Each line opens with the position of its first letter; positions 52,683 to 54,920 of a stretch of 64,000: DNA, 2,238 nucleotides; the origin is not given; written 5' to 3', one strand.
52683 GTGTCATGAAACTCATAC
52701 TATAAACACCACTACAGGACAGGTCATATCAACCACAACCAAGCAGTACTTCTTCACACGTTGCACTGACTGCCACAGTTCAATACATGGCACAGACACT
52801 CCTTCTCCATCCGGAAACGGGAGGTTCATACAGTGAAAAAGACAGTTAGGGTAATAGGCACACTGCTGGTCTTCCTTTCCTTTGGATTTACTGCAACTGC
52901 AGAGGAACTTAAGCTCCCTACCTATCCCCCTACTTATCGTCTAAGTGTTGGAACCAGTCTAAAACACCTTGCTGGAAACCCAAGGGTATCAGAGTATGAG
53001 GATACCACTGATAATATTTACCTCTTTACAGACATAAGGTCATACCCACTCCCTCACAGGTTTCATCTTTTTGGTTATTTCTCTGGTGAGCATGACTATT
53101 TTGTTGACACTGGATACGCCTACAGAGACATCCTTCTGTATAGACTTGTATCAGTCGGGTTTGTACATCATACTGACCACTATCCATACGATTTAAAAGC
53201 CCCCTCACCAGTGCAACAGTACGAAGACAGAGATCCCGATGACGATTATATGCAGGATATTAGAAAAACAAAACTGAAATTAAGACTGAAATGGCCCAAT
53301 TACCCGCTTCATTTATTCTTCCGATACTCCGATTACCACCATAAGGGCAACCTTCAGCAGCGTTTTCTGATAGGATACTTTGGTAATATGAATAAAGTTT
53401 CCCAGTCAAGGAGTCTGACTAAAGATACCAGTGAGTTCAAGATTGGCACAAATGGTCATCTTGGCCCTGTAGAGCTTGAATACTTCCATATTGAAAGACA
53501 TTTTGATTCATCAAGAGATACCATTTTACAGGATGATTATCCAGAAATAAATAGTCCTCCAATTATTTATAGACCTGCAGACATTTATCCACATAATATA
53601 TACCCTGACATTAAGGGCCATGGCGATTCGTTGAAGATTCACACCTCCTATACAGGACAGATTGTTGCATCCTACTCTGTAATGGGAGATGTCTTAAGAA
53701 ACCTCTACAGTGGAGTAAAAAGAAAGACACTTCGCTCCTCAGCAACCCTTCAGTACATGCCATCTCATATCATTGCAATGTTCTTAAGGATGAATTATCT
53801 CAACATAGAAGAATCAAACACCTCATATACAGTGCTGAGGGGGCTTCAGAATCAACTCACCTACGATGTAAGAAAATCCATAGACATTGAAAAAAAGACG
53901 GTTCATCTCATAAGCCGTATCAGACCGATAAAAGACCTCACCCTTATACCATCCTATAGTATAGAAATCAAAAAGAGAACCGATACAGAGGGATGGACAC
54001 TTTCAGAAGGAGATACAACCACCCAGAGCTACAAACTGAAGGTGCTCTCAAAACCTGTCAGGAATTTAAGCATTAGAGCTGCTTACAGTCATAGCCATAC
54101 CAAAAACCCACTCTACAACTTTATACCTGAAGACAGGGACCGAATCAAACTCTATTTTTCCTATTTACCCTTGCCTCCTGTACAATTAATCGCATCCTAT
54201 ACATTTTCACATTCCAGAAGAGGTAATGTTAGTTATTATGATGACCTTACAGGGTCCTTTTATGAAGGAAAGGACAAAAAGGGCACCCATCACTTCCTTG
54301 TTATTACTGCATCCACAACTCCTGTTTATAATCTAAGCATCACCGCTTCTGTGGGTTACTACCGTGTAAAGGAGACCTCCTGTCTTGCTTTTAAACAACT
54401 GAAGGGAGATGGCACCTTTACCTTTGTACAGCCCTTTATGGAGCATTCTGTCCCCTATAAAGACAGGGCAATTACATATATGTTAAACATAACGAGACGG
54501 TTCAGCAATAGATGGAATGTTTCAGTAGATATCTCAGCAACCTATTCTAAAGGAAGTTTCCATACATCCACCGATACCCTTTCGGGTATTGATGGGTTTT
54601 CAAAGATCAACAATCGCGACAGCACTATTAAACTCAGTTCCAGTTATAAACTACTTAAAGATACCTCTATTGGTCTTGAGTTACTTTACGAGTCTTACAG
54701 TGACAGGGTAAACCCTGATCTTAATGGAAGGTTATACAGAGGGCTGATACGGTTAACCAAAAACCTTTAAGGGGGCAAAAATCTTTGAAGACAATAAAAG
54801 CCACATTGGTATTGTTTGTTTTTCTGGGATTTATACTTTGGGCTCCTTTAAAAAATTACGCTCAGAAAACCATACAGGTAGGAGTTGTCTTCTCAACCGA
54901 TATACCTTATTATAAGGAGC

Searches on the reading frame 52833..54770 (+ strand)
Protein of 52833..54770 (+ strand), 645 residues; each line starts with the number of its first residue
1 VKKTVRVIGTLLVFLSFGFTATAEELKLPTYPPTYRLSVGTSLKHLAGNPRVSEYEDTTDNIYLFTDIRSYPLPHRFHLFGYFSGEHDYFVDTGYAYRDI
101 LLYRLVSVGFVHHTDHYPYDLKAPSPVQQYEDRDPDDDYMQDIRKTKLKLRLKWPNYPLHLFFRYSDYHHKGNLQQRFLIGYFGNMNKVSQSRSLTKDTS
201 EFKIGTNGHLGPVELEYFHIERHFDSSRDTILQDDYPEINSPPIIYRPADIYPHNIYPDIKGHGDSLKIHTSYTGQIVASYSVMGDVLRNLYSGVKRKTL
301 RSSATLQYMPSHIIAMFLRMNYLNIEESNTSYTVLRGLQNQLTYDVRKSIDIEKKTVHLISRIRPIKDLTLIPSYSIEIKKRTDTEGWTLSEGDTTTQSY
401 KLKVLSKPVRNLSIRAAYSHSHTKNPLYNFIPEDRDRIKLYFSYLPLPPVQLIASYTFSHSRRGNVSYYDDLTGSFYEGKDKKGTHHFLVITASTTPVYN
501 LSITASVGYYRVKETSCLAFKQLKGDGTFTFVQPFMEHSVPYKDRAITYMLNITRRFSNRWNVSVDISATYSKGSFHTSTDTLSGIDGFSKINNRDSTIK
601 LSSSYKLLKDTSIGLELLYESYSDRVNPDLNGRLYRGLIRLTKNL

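Call 3: search_protein_families(library=pfam, proteins=[window:52833-54770:+], max_evalue=0.01)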
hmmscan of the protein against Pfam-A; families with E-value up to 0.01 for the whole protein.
window:52833-54770:+ (645 aa): 1 family
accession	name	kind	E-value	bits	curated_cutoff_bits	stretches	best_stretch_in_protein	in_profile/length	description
PF11854.14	MtrB_PioB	-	1.5e-10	40.7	23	1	491-625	474-597/635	Putative outer membrane beta-barrel porin, MtrB/PioB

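Call 4: search_protein_families(library=ncbifam, proteins=[window:52833-54770:+], max_evalue=0.01)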
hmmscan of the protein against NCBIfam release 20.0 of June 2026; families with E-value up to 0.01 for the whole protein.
window:52833-54770:+ (645 aa): 2 families
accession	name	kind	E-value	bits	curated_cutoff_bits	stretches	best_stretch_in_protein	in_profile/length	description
NF041027.1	GSU2204_Se_pt_1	equivalog_domain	2.5e-22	79.4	350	1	11-466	2-493/580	GSU2204 family CXXCH-containing (seleno)protein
TIGR03509.1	OMP_MtrB_PioB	subfamily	7.6e-05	21.4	240.05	1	555-624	555-621/662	MtrB/PioB family decaheme-associated outer membrane protein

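Call 55: find_related_loci(query=A4, collection=metagenome_contigs, flank=7000)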
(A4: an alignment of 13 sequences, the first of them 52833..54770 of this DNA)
Query A4 (645 aa) in metagenome_contigs; peptide patterns used: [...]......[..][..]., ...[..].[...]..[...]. (x = any residue, [..] = any of these).
313 stretches matched a pattern; 177 encode a relative of the query (tblastn E <= 1e-3); the best 80 are kept; 80 distinct loci.
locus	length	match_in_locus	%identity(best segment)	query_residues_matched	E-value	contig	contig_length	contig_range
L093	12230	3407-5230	40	31-643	4e-145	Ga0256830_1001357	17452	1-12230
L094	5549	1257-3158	37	7-643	2e-130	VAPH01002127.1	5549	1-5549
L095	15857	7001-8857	37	21-643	6e-127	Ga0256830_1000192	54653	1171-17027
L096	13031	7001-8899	36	7-643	1e-125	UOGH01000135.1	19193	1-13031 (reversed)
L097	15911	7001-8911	36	11-643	2e-124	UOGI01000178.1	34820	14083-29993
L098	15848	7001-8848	35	30-645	4e-116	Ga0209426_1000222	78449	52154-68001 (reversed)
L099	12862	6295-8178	32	7-635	3e-103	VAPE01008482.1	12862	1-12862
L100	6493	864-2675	32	28-635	8e-103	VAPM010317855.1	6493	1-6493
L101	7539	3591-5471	31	7-635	4e-102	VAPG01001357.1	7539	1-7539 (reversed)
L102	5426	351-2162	32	28-635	3e-101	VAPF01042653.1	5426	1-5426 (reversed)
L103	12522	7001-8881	31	7-635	4e-99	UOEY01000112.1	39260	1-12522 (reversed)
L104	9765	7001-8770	32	51-645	5e-99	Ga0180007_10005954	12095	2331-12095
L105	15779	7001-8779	31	51-645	2e-97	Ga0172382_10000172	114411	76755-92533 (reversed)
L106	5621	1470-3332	30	18-635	2e-93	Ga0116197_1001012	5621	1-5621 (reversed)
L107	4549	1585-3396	31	24-643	1e-93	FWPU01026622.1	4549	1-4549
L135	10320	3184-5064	30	22-643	5e-77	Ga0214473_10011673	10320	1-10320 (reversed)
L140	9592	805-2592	30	20-620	5e-75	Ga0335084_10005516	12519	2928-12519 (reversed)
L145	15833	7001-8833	30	37-632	5e-74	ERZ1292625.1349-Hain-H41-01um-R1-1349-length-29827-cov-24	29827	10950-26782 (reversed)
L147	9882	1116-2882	29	18-634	2e-73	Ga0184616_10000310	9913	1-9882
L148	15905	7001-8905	29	1-632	3e-73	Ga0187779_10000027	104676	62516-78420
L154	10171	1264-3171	29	1-632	1e-71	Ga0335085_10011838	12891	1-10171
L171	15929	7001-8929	28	6-643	6e-67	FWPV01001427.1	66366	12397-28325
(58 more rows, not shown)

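Call 59: search_protein_families(library=pfam, proteins=[L140:3678-5753:+, L140:5785-6930:+, L140:6945-8354:+, L145:9810-11903:+, L145:11929-14079:+, L147:5971-8766:+, L148:12036-14867:+, L135:6036-8099:+, L171:9856-11916:+, L154:9179-10171:+], max_evalue=0.0001)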
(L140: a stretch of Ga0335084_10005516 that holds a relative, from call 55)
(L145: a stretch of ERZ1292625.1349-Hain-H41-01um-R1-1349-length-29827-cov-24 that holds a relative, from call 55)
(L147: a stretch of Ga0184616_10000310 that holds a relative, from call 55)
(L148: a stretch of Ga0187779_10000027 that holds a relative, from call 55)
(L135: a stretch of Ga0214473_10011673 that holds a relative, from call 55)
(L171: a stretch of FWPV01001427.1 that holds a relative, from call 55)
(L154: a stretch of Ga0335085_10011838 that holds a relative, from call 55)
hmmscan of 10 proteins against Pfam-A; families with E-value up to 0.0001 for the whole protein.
L140:3678-5753:+ (691 aa): 3 families
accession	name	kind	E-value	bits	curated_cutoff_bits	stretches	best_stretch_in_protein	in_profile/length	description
PF00015.26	MCPsignal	-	3.1e-44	151.3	34.6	1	399-572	12-170/172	Methyl-accepting chemotaxis protein (MCP) signalling domain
PF00672.30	HAMP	-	5.8e-14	52.6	25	1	191-241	2-52/53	HAMP domain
PF17203.10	sCache_3_2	-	6.9e-10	39.6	28.4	1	68-168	34-138/140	Single cache domain 3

L140:5785-6930:+ (381 aa): 6 families
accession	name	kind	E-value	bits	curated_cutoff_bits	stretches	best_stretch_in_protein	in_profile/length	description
PF02518.31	HATPase_c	-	1.1e-23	84.2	26.4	1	265-380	2-110/111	Histidine kinase-, DNA gyrase B-, and HSP90-like ATPase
PF00512.31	HisKA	-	7.1e-13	48.8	26.9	1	154-221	5-63/66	His Kinase A (phospho-acceptor) domain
PF00989.32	PAS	-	9.8e-10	38.9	22.6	1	31-124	2-99/113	PAS fold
PF13188.13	PAS_8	-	1.8e-07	31.2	21.8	1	32-85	3-57/65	PAS domain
PF13426.13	PAS_9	-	3.8e-07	30.8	27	1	41-106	2-65/103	PAS domain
PF08448.16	PAS_4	-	1.5e-06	28.9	23.1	1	37-134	2-102/110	PAS fold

L140:6945-8354:+ (469 aa): 8 families
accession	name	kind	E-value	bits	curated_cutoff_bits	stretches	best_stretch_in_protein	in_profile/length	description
PF00158.32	Sigma54_activat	-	7.5e-67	224.6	20.2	1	147-314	1-168/168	Sigma-54 interaction domain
PF25601.1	AAA_lid_14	-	1.6e-25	89.1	27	1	320-391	2-73/87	AAA+ ATPase lid domain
PF00072.30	Response_reg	-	1.8e-23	83.3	30.2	1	11-118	1-109/111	Response regulator receiver domain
PF14532.12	Sigma54_activ_2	-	1.4e-21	77.6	25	1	148-318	1-138/138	Sigma-54 interaction domain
PF02954.25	HTH_8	-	5.5e-12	45.7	22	1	427-466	3-42/42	Bacterial regulatory protein, Fis family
PF07728.20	AAA_5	-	8.2e-10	39.3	22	1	171-289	2-123/139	AAA domain (dynein-related subfamily)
PF00004.35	AAA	-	1.9e-09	38.5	21.2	1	171-301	1-120/131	ATPase family associated with various cellular activities (AAA)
PF07724.20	AAA_2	-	5.3e-06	27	27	1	168-295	3-131/166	AAA domain (Cdc48 subfamily)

L145:9810-11903:+ (697 aa): 2 families
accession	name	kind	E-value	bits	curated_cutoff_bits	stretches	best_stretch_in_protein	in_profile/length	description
PF00015.26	MCPsignal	-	1.6e-46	158.7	34.6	1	408-576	4-168/172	Methyl-accepting chemotaxis protein (MCP) signalling domain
PF00672.30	HAMP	-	3.8e-11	43.6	25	1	197-248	2-53/53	HAMP domain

L145:11929-14079:+ (716 aa): 2 families
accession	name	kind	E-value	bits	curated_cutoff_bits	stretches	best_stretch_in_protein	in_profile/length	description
PF00015.26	MCPsignal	-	3e-46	157.9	34.6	1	421-599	8-172/172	Methyl-accepting chemotaxis protein (MCP) signalling domain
PF00672.30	HAMP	-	1e-11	45.4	25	1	216-265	2-51/53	HAMP domain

L147:5971-8766:+ (931 aa): 4 families
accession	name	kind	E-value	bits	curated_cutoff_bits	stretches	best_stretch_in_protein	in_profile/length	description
PF12974.12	Phosphonate-bd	-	6.4e-55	186.6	27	1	677-914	1-242/242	ABC transporter, phosphonate, periplasmic substrate-binding protein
PF00015.26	MCPsignal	-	1.6e-40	139.2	34.6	1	363-546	4-172/172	Methyl-accepting chemotaxis protein (MCP) signalling domain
PF00672.30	HAMP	-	5.3e-08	33.5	25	1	162-214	2-53/53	HAMP domain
PF04108.17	ATG17_like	-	7.1e-06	26.2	43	1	205-384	114-290/355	Autophagy protein ATG17-like domain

L148:12036-14867:+ (943 aa): 3 families
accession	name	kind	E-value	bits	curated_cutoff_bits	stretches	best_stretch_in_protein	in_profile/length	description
PF12974.12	Phosphonate-bd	-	9.8e-62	208.9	27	1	677-914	1-242/242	ABC transporter, phosphonate, periplasmic substrate-binding protein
PF00015.26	MCPsignal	-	2.5e-42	145.1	34.6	1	399-545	25-171/172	Methyl-accepting chemotaxis protein (MCP) signalling domain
PF00672.30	HAMP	-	9.6e-07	29.5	25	1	162-214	2-53/53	HAMP domain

L135:6036-8099:+ (687 aa): 4 families
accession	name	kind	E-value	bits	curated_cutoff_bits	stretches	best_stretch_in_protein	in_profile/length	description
PF00015.26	MCPsignal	-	3.7e-46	157.6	34.6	1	396-564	2-166/172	Methyl-accepting chemotaxis protein (MCP) signalling domain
PF00672.30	HAMP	-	2.3e-13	50.7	25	1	187-237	2-52/53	HAMP domain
PF17203.10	sCache_3_2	-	1.8e-09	38.3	28.4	1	43-165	15-139/140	Single cache domain 3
PF04344.18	CheZ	-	9.2e-05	22.9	30.7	1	227-345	5-121/203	Chemotaxis phosphatase, CheZ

L171:9856-11916:+ (686 aa): 2 families
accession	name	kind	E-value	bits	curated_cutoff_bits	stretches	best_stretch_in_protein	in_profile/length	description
PF00015.26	MCPsignal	-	4.9e-37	127.9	34.6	1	400-561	7-164/172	Methyl-accepting chemotaxis protein (MCP) signalling domain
PF00672.30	HAMP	-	1.6e-10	41.6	25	1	186-237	2-53/53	HAMP domain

L154:9179-10171:+ (331 aa): 1 family
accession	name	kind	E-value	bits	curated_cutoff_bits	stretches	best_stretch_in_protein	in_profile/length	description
PF00672.30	HAMP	-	3.2e-11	43.8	25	1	212-259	4-51/53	HAMP domain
